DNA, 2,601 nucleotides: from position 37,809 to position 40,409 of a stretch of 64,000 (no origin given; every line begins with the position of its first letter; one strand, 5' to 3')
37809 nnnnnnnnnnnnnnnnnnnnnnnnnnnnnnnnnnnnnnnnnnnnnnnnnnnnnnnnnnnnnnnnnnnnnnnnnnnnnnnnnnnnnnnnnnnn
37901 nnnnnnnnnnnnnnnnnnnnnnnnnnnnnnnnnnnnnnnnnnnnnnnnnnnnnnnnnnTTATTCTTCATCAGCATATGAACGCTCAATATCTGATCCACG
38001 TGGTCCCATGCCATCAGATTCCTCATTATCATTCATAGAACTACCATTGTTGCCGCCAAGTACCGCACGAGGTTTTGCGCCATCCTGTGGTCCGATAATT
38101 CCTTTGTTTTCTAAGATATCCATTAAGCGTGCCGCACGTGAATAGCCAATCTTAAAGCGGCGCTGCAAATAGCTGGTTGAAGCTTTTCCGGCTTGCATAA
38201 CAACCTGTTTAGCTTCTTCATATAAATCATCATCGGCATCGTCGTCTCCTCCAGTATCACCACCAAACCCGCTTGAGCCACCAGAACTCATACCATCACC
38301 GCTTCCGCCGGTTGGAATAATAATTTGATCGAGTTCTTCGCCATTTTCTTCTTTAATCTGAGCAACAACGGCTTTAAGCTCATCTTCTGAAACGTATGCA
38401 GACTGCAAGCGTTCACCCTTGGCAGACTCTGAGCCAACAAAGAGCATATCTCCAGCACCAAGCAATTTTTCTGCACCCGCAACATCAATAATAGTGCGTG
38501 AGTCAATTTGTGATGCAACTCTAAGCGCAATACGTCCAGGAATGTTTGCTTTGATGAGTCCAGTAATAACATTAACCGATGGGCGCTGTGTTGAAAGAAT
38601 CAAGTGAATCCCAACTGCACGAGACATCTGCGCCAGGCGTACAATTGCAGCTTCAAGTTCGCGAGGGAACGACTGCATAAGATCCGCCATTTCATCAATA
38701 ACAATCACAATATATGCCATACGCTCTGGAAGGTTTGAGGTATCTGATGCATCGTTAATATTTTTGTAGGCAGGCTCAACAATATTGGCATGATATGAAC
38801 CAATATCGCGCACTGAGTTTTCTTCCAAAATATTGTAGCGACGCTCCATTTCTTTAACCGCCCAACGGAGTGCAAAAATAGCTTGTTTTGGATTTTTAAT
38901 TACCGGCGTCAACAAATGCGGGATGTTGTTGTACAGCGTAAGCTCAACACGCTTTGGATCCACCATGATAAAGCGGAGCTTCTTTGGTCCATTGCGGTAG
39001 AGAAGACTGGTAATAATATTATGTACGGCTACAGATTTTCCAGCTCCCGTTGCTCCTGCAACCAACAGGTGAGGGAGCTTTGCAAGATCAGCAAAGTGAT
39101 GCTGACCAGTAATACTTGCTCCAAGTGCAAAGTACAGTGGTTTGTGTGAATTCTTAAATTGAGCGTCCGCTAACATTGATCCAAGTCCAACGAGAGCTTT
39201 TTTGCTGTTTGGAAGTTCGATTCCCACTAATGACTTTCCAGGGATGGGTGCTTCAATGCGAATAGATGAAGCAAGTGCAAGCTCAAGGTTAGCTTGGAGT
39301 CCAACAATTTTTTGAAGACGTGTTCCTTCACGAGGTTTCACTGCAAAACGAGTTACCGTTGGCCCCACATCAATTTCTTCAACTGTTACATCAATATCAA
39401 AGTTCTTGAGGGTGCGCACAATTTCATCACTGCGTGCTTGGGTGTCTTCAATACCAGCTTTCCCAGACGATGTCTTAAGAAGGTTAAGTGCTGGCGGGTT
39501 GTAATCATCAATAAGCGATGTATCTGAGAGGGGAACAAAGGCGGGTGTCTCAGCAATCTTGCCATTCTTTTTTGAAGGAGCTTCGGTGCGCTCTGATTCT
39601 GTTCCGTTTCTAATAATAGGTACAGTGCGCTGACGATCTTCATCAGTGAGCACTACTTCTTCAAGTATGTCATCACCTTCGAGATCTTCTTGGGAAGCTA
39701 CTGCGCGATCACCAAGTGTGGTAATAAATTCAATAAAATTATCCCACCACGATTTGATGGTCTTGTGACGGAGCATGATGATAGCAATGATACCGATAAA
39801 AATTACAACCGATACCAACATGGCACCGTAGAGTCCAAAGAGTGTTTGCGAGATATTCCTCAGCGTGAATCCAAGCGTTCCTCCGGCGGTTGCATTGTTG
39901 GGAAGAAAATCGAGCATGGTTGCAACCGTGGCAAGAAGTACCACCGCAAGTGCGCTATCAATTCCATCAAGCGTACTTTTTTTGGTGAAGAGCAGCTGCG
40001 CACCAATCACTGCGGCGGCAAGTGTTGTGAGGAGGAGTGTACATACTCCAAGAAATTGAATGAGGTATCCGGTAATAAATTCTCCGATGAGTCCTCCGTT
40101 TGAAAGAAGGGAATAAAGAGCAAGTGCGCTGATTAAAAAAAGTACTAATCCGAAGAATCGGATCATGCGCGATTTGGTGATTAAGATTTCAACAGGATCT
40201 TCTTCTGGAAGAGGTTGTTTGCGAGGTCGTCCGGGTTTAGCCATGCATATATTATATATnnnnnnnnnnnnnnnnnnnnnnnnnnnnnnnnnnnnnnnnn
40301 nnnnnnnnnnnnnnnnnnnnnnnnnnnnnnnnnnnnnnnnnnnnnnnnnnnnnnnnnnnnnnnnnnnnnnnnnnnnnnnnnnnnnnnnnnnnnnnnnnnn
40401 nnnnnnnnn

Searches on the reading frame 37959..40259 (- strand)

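Call 69: search_protein_families(library=pfam, proteins=[window:37959-40259:-], max_evalue=0.0001)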
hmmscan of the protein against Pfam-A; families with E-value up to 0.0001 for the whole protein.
window:37959-40259:- (766 aa): 4 families
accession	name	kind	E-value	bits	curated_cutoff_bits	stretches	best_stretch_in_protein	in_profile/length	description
PF01580.24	FtsK_SpoIIIE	-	3.9e-59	200.2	24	1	362-562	5-221/221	FtsK/SpoIIIE family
PF09397.16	FtsK_gamma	-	4e-28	97.3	30.6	1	675-734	2-61/63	Ftsk gamma domain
PF17854.6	FtsK_alpha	-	2.7e-24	85.7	22.9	1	256-351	2-101/101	FtsK alpha domain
PF13491.11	FtsK_4TM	-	1.9e-05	24.9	23.1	1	55-165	47-163/171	4TM region of DNA translocase FtsK/SpoIIIE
